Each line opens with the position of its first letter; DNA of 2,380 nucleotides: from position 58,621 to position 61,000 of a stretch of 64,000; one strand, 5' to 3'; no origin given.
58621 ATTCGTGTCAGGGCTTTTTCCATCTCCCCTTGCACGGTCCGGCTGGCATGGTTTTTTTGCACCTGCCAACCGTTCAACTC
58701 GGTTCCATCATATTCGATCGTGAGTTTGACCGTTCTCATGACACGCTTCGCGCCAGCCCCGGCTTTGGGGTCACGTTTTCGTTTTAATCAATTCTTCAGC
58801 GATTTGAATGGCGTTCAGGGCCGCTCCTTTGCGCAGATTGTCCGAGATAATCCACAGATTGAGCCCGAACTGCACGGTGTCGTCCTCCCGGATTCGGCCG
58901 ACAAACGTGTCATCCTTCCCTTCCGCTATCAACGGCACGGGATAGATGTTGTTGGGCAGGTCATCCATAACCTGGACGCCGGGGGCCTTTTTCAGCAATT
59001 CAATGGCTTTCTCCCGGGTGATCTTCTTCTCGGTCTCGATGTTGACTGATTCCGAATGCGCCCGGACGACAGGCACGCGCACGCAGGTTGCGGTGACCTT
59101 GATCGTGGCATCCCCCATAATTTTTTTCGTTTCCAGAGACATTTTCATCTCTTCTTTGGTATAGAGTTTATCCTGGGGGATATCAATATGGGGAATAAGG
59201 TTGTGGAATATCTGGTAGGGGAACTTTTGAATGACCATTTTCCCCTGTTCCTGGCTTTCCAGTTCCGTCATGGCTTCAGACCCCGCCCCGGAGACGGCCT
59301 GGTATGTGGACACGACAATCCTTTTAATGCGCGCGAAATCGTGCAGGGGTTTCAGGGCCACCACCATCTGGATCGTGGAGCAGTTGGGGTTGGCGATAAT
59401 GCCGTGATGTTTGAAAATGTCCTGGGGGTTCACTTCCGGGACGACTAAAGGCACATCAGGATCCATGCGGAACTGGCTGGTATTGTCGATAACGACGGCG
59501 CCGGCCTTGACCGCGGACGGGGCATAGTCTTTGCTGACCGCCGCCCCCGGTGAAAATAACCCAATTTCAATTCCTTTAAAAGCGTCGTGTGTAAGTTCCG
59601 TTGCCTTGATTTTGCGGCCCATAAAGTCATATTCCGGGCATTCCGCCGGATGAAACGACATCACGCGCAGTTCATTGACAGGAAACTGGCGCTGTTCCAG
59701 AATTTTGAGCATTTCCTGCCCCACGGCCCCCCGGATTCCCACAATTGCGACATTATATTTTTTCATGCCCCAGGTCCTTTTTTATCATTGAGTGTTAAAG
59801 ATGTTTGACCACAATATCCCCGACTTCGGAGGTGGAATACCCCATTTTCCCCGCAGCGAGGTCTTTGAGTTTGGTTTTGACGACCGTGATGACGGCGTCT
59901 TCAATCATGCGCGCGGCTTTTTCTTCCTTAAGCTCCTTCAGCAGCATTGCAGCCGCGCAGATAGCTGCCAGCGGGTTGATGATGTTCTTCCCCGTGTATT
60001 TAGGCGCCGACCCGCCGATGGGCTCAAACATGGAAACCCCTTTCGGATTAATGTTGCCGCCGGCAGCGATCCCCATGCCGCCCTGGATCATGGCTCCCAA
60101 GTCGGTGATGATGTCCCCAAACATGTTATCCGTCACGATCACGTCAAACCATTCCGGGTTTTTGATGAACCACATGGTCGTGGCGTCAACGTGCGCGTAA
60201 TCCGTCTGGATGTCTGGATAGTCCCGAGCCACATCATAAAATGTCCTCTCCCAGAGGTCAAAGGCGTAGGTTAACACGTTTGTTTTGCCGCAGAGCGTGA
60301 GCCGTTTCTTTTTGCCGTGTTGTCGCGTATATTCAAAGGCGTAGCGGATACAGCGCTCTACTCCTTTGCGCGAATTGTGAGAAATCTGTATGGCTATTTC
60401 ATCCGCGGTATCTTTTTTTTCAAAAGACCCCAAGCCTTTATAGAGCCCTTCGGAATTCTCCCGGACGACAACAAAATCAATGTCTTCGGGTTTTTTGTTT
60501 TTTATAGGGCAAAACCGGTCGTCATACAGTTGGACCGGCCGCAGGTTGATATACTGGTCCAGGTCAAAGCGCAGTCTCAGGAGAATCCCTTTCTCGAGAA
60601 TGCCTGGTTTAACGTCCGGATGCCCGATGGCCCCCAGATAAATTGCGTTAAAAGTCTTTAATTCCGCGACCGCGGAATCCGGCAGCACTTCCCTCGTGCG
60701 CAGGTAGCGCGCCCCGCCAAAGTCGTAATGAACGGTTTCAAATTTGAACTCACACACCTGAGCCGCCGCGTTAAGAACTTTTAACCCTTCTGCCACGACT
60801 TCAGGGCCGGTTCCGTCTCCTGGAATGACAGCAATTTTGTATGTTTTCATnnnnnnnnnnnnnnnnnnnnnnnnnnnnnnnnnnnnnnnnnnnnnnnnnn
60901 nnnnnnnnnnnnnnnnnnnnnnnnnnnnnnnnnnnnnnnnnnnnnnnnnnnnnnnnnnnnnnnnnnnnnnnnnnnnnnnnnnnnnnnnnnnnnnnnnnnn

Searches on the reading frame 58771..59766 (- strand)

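Call 15: search_protein_families(library=pfam, proteins=[window:58771-59766:-])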
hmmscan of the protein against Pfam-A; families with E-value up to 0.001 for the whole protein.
window:58771-59766:- (331 aa): 2 families
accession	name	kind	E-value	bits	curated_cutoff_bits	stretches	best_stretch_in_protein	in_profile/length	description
PF02774.23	Semialdhyde_dhC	-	2.6e-49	168.3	26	1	138-313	1-184/184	Semialdehyde dehydrogenase, dimerisation domain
PF01118.30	Semialdhyde_dh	-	9.3e-30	104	26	1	5-119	1-120/121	Semialdehyde dehydrogenase, NAD binding domain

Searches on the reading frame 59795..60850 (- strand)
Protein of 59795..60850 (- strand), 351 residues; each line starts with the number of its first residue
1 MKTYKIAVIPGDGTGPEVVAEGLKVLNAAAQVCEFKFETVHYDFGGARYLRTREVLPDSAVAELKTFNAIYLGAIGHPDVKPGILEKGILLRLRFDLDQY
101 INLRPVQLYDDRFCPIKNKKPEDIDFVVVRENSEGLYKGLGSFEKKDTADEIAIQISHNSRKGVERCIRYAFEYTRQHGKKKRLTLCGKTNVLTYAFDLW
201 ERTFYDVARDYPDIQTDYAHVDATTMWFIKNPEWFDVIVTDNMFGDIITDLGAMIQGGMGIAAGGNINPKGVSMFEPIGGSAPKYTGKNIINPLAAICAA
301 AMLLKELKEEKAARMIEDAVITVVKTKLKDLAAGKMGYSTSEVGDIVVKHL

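Call 14: find_encoding_contigs(protein=window:59795-60850:-, flank=3000, max_places=10)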
Protein window:59795-60850:- (351 aa): 2 contigs read that carry it; 2 places shown.
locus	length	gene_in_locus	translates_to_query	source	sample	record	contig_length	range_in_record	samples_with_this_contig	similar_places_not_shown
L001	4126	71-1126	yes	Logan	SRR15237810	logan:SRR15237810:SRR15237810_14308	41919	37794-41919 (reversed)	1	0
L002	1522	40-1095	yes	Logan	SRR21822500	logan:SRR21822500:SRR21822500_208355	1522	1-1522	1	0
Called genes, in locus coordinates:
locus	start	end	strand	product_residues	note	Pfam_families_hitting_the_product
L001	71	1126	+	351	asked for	PF00180:Iso_dh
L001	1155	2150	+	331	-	PF01118:Semialdhyde_dh, PF02774:Semialdhyde_dhC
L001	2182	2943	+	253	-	PF01416:PseudoU_synth_1, PF10105:DUF2344 (faint), PF01416:PseudoU_synth_1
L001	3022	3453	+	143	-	PF00572:Ribosomal_L13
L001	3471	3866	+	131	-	PF00380:Ribosomal_S9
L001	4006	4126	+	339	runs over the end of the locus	PF01118:Semialdhyde_dh, PF22698:Semialdhyde_dhC_1, PF02774:Semialdhyde_dhC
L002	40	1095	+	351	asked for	PF00180:Iso_dh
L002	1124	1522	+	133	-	?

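Call 15: search_protein_families(library=pfam, proteins=[window:59795-60850:-])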
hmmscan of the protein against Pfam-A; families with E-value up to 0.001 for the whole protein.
window:59795-60850:- (351 aa): 1 family
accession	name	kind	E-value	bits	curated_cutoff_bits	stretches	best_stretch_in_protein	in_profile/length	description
PF00180.25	Iso_dh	-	7.5e-94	315.3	27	1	5-347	1-348/348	Isocitrate/isopropylmalate dehydrogenase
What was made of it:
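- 59795..60850 (-): leuB-like gene (Iso_dh) whose 5' UTR carries copy B. The RBS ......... lies at about 60866-60857. Pfam PF00180, E=7.5e-94 (call 15).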

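Call 40: find_homologous_proteins(query=window:59795-60850:-, max_evalue=1e-60)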
Query window:59795-60850:- (351 aa): 8000 proteins with E <= 1e-60 among 8000 candidates; the best 120 are listed.
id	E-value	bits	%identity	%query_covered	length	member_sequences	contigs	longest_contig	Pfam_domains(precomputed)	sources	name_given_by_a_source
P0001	5.9e-236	800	100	100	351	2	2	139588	PF00180.26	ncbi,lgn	-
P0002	5.1e-225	764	94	100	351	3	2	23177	PF00180.26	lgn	-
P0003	2.0e-221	752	92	100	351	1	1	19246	PF00180.26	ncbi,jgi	ncbi:MAG: 3-isopropylmalate dehydrogenase [Candidatus Omnitrophota bacterium]|jgi:3-isopropylmalate 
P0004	5.9e-220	748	91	100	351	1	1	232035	PF00180.26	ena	-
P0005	2.2e-219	746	91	100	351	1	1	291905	PF00180.26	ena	-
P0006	2.3e-209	713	86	100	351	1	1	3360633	PF00180.26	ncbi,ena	-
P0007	3.2e-205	699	85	100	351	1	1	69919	PF00180.26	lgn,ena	-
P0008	4.4e-204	695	83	100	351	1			PF00180.26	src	-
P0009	6.0e-204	695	85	100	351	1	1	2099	PF00180.26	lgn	-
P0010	4.8e-203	692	83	100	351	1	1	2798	PF00180.26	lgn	-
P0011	7.1e-203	691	83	100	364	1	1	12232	PF00180.26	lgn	-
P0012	7.8e-203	691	85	100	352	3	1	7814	PF00180.26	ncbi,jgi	-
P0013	2.0e-202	690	83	100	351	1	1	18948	PF00180.26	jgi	jgi:3-isopropylmalate dehydrogenase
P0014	3.9e-202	689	83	100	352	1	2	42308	PF00180.26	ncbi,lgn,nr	ncbi:MAG: 3-isopropylmalate dehydrogenase [Candidatus Omnitrophica bacterium]|nr:3-isopropylmalate d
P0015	4.1e-202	689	83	100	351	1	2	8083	PF00180.26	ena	-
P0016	6.2e-202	688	84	100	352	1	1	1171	PF00180.26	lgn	-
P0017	8.0e-202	688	84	100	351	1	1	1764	PF00180.26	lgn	-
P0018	9.2e-202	688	85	100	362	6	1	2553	PF00180.26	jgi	-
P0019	1.2e-201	687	83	100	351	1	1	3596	PF00180.26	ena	-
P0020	1.4e-201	687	83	100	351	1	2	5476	PF00180.26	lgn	-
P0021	2.0e-201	687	83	100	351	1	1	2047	PF00180.26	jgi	-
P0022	2.2e-201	686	83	100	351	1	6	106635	PF00180.26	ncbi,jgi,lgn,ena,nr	ncbi:MAG TPA: 3-isopropylmalate dehydrogenase [Candidatus Omnitrophica bacterium]|nr:MAG: 3-isopropy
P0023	2.4e-201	686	83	100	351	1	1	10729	PF00180.26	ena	-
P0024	3.1e-201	686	83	100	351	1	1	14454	PF00180.26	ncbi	-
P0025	3.5e-201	686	83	100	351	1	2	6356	PF00180.26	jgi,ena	-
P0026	4.0e-201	686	83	100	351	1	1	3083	PF00180.26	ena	-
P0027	4.8e-201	685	83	100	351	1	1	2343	PF00180.26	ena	-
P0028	5.2e-201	685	83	100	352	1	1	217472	PF00180.26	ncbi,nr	ncbi:MAG: 3-isopropylmalate dehydrogenase [Candidatus Omnitrophica bacterium]|nr:3-isopropylmalate d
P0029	5.6e-201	685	83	100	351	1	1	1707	PF00180.26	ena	-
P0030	7.2e-201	685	83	100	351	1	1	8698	PF00180.26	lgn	-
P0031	8.1e-201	685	84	100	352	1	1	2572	PF00180.26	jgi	jgi:3-isopropylmalate dehydrogenase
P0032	1.0e-200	684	83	100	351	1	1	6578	PF00180.26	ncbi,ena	-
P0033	1.3e-200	684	83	100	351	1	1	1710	PF00180.26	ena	-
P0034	1.4e-200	684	83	100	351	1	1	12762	PF00180.26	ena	-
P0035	1.5e-200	684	83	100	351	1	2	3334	PF00180.26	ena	-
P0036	2.3e-200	683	84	100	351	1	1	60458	PF00180.26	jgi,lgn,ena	-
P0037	2.5e-200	683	83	100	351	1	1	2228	PF00180.26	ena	-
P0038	3.2e-200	683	83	100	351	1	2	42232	PF00180.26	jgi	-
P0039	4.7e-200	682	83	100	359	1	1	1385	PF00180.26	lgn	-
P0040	5.3e-200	682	82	100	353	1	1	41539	PF00180.26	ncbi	ncbi:MAG: 3-isopropylmalate dehydrogenase [Candidatus Omnitrophota bacterium]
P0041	5.4e-200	682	84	100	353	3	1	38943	PF00180.26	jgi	-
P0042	1.5e-199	680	82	100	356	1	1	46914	PF00180.26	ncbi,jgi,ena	ncbi:MAG: 3-isopropylmalate dehydrogenase [Candidatus Omnitrophota bacterium]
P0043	1.8e-199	680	82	100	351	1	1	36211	PF00180.26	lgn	-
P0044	2.9e-199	680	83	100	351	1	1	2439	PF00180.26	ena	-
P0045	3.0e-199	679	83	100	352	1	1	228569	PF00180.26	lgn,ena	-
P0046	3.3e-199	679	83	100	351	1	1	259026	PF00180.26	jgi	-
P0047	3.5e-199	679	82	100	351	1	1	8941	PF00180.26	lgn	-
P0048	4.0e-199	679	82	100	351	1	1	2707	PF00180.26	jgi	-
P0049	4.6e-199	679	83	100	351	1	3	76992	PF00180.26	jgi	-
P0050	4.7e-199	679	84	100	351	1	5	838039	PF00180.26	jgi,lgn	jgi:3-isopropylmalate dehydrogenase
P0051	4.8e-199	679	83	100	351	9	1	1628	PF00180.26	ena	-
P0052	5.4e-199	679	82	100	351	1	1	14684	PF00180.26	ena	-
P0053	5.7e-199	679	84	100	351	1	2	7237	PF00180.26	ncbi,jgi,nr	ncbi:MAG TPA: 3-isopropylmalate dehydrogenase [Candidatus Omnitrophota bacterium]|nr:3-isopropylmala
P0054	5.7e-199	679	83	100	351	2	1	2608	PF00180.26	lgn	-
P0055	5.8e-199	679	83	100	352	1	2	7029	PF00180.26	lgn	-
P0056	6.3e-199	678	81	100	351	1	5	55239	PF00180.26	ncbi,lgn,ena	-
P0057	7.8e-199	678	82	100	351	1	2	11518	PF00180.26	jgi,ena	-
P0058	1.1e-198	678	81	100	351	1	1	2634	PF00180.26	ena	-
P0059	1.5e-198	677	83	100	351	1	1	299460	PF00180.26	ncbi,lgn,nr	ncbi:MAG: 3-isopropylmalate dehydrogenase [Candidatus Omnitrophica bacterium]|nr:3-isopropylmalate d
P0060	1.5e-198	677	84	100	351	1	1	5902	PF00180.26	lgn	-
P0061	1.7e-198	677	81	100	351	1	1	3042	PF00180.26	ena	-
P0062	2.6e-198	676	82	100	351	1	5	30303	PF00180.26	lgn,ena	-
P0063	2.8e-198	676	82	100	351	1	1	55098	PF00180.26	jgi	jgi:3-isopropylmalate dehydrogenase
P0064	3.3e-198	676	83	100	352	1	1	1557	PF00180.26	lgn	-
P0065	3.3e-198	676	82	100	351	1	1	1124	PF00180.26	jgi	jgi:3-isopropylmalate dehydrogenase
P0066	4.1e-198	676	83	99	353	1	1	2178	PF00180.26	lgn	-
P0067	4.2e-198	676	80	100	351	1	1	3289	PF00180.26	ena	-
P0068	4.3e-198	676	82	100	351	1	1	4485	PF00180.26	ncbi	-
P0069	4.4e-198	676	83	100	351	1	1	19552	PF00180.26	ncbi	-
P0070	4.9e-198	675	82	100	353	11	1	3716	PF00180.26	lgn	-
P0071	6.7e-198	675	82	100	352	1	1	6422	PF00180.26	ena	-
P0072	6.9e-198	675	83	100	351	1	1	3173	PF00180.26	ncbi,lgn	-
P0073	7.7e-198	675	82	100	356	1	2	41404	PF00180.26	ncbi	-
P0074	8.4e-198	675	81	100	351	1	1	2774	PF00180.26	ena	-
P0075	8.8e-198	675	82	100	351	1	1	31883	PF00180.26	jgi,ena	-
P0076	9.6e-198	675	82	100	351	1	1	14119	PF00180.26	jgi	-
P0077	1.1e-197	674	82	100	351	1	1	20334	PF00180.26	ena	-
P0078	1.2e-197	674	82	100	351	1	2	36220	PF00180.26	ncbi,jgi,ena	-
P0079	1.4e-197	674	81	100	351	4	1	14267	PF00180.26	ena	-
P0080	1.4e-197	674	81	100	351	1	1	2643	PF00180.26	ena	-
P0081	1.4e-197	674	81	100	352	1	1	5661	PF00180.26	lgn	-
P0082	1.9e-197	674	82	100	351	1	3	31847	PF00180.26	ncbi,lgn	-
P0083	1.9e-197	673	81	100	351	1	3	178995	PF00180.26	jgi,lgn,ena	-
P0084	2.0e-197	673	81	100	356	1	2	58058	PF00180.26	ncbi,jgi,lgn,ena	-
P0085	2.2e-197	673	83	100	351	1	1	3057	PF00180.26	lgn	-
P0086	2.3e-197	673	83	100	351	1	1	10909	PF00180.26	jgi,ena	-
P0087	2.8e-197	673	82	100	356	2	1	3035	PF00180.26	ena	-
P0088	3.1e-197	673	83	100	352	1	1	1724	PF00180.26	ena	-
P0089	3.2e-197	673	80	100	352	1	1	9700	PF00180.26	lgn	-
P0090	3.8e-197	673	82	100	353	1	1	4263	PF00180.26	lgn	-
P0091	4.3e-197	672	81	100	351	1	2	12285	PF00180.26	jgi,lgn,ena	-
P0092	4.3e-197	672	83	100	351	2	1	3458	PF00180.26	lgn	-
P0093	4.4e-197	672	82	100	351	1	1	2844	PF00180.26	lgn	-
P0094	4.7e-197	672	83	100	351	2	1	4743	PF00180.26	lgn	-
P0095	6.1e-197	672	82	100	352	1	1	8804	PF00180.26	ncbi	-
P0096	7.5e-197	672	81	100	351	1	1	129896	PF00180.26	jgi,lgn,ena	-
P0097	7.6e-197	672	83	100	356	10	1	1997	PF00180.26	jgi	jgi:3-isopropylmalate dehydrogenase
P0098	8.4e-197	671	83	100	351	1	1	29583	PF00180.26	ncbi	-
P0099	9.2e-197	671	81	100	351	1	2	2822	PF00180.26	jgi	-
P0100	1.1e-196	671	82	100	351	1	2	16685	PF00180.26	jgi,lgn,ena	-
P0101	1.3e-196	671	82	100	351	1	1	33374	PF00180.26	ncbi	-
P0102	1.5e-196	671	81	100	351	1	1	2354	PF00180.26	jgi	jgi:3-isopropylmalate dehydrogenase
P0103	1.6e-196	670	82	100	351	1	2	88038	PF00180.26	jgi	-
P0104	1.6e-196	670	81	100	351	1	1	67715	PF00180.26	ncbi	-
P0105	1.8e-196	670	81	100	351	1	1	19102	PF00180.26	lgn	-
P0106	1.9e-196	670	81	100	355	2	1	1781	PF00180.26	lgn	-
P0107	1.9e-196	670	81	100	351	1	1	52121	PF00180.26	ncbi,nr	ncbi:MAG: 3-isopropylmalate dehydrogenase [Candidatus Omnitrophica bacterium]|nr:3-isopropylmalate d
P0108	2.0e-196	670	83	100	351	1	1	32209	PF00180.26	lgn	-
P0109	2.4e-196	670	81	100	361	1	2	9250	PF00180.26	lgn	-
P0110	3.2e-196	670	81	99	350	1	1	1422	PF00180.26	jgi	jgi:3-isopropylmalate dehydrogenase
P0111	3.2e-196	670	82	100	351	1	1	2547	PF00180.26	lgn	-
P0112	3.2e-196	669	81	100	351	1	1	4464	PF00180.26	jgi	jgi:3-isopropylmalate dehydrogenase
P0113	3.4e-196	669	80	100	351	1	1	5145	PF00180.26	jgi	-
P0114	3.6e-196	669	81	100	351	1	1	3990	PF00180.26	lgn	-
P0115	4.0e-196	669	81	100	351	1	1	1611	PF00180.26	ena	-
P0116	4.1e-196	669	81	100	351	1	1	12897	PF00180.26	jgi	-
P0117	5.2e-196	669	82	100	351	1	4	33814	PF00180.26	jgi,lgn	jgi:3-isopropylmalate dehydrogenase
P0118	5.3e-196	669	80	100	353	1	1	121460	PF00180.26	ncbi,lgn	-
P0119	5.6e-196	669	81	100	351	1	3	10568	PF00180.26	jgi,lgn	-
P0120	6.3e-196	669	80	100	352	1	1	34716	PF00180.26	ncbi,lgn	-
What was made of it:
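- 59795..60850 (-): Sources name the orthologues 3-isopropylmalate dehydrogenase (call 40).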

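Call 41: find_encoding_contigs(protein=P0004, flank=2500, max_places=2)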
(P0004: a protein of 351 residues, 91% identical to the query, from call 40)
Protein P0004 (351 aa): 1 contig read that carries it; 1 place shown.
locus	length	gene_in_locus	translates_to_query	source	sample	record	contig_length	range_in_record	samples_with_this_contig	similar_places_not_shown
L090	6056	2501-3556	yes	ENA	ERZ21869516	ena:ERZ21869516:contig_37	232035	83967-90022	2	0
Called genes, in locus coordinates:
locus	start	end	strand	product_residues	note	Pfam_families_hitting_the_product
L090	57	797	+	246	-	PF00106:adh_short, PF08659:KR, PF13561:adh_short_C2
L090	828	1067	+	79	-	PF00550:PP-binding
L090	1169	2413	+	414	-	PF00109:ketoacyl-synt, PF02801:Ketoacyl-synt_C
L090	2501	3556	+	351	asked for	PF00180:Iso_dh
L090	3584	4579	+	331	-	PF01118:Semialdhyde_dh, PF02774:Semialdhyde_dhC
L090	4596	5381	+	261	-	PF01416:PseudoU_synth_1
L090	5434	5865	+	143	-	PF00572:Ribosomal_L13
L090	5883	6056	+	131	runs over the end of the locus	PF00380:Ribosomal_S9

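Call 42: find_encoding_contigs(protein=P0006, flank=10000, max_places=2)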
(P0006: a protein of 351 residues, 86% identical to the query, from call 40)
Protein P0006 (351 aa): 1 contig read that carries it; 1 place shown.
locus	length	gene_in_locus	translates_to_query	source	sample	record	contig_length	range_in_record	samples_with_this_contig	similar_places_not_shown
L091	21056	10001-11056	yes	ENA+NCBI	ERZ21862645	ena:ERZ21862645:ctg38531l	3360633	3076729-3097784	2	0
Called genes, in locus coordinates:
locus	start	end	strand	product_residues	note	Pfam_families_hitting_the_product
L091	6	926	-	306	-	PF02401:LYTB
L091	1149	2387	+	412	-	PF04551:GcpE, PF26540:GcpE_C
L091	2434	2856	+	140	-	PF00903:Glyoxalase, PF22677:Ble-like_N (weak)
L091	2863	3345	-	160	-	PF08534:Redoxin, PF00578:AhpC-TSA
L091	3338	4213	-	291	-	PF02811:PHP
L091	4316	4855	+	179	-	PF01227:GTP_cyclohydroI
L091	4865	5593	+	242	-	PF00106:adh_short, PF08659:KR, PF13561:adh_short_C2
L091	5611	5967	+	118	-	PF02152:FolB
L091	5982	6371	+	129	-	PF01288:HPPK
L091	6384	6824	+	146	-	PF04186:FxsA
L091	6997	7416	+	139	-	PF03330:DPBB_1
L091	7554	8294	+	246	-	PF00106:adh_short, PF08659:KR, PF13561:adh_short_C2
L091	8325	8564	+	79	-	PF00550:PP-binding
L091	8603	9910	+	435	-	PF00109:ketoacyl-synt, PF02801:Ketoacyl-synt_C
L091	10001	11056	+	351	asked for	PF00180:Iso_dh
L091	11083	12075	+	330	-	PF01118:Semialdhyde_dh, PF02774:Semialdhyde_dhC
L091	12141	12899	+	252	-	PF01416:PseudoU_synth_1, PF10105:DUF2344 (weak), PF01416:PseudoU_synth_1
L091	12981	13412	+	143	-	PF00572:Ribosomal_L13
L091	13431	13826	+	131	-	PF00380:Ribosomal_S9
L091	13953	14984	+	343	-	PF01118:Semialdhyde_dh, PF22698:Semialdhyde_dhC_1, PF02774:Semialdhyde_dhC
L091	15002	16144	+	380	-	PF01960:ArgJ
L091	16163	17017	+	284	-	PF00696:AA_kinase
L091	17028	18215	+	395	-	PF00202:Aminotran_3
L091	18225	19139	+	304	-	PF02729:OTCace_N, PF00185:OTCace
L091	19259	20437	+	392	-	PF00764:Arginosuc_synth, PF20979:Arginosuc_syn_C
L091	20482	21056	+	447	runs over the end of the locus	PF00206:Lyase_1, PF14698:ASL_C2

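Call 43: find_encoding_contigs(protein=P0007, flank=2500, max_places=2)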
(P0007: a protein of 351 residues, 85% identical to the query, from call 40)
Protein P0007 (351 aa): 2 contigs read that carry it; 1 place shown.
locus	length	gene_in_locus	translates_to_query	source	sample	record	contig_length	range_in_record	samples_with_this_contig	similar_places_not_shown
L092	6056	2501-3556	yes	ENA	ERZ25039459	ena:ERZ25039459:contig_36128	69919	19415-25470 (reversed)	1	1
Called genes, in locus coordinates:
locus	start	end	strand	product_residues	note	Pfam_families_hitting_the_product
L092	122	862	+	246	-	PF00106:adh_short, PF08659:KR, PF13561:adh_short_C2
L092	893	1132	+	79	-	PF00550:PP-binding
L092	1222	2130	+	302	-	PF00109:ketoacyl-synt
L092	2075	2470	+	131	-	PF02801:Ketoacyl-synt_C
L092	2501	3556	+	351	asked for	PF00180:Iso_dh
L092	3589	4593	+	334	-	PF01118:Semialdhyde_dh, PF02774:Semialdhyde_dhC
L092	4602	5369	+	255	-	PF01416:PseudoU_synth_1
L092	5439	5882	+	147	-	PF00572:Ribosomal_L13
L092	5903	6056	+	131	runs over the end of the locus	PF00380:Ribosomal_S9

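Call 44: find_encoding_contigs(protein=P0050, flank=2500, max_places=2)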
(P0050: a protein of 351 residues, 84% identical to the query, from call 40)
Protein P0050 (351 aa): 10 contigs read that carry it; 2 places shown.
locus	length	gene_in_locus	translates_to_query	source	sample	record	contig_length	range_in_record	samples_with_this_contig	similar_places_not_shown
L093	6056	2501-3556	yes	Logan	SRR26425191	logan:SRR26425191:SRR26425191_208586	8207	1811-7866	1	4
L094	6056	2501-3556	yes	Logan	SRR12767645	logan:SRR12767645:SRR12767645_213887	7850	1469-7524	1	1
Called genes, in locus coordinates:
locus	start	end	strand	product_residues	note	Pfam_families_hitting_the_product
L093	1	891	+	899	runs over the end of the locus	?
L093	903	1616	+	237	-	-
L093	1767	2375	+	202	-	PF08241:Methyltransf_11 (faint)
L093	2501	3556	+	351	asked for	PF00180:Iso_dh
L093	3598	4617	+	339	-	PF01118:Semialdhyde_dh, PF02774:Semialdhyde_dhC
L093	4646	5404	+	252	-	PF01416:PseudoU_synth_1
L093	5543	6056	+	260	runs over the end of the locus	PF06629:MipA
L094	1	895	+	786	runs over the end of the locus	?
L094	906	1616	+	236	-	-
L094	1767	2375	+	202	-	PF08241:Methyltransf_11 (faint)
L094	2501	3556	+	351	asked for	PF00180:Iso_dh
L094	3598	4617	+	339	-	PF01118:Semialdhyde_dh, PF02774:Semialdhyde_dhC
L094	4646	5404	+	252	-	PF01416:PseudoU_synth_1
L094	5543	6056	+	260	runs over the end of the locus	PF06629:MipA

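Call 45: find_encoding_contigs(protein=P0028, flank=2500, max_places=2)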
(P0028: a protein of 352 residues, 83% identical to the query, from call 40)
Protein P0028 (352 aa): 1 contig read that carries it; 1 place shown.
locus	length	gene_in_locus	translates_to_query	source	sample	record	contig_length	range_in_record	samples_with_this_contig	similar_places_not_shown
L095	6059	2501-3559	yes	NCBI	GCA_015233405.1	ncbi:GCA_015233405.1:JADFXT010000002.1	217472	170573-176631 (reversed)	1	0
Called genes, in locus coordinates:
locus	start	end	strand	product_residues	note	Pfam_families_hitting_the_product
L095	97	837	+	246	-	PF00106:adh_short, PF08659:KR, PF13561:adh_short_C2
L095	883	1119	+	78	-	PF00550:PP-binding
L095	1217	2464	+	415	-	PF00109:ketoacyl-synt, PF02801:Ketoacyl-synt_C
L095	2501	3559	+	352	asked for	PF00180:Iso_dh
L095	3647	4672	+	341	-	PF01118:Semialdhyde_dh, PF02800:Gp_dh_C (faint), PF02774:Semialdhyde_dhC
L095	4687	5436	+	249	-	PF01416:PseudoU_synth_1, PF10105:DUF2344 (weak), PF01416:PseudoU_synth_1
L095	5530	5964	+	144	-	PF00572:Ribosomal_L13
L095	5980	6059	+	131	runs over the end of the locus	PF00380:Ribosomal_S9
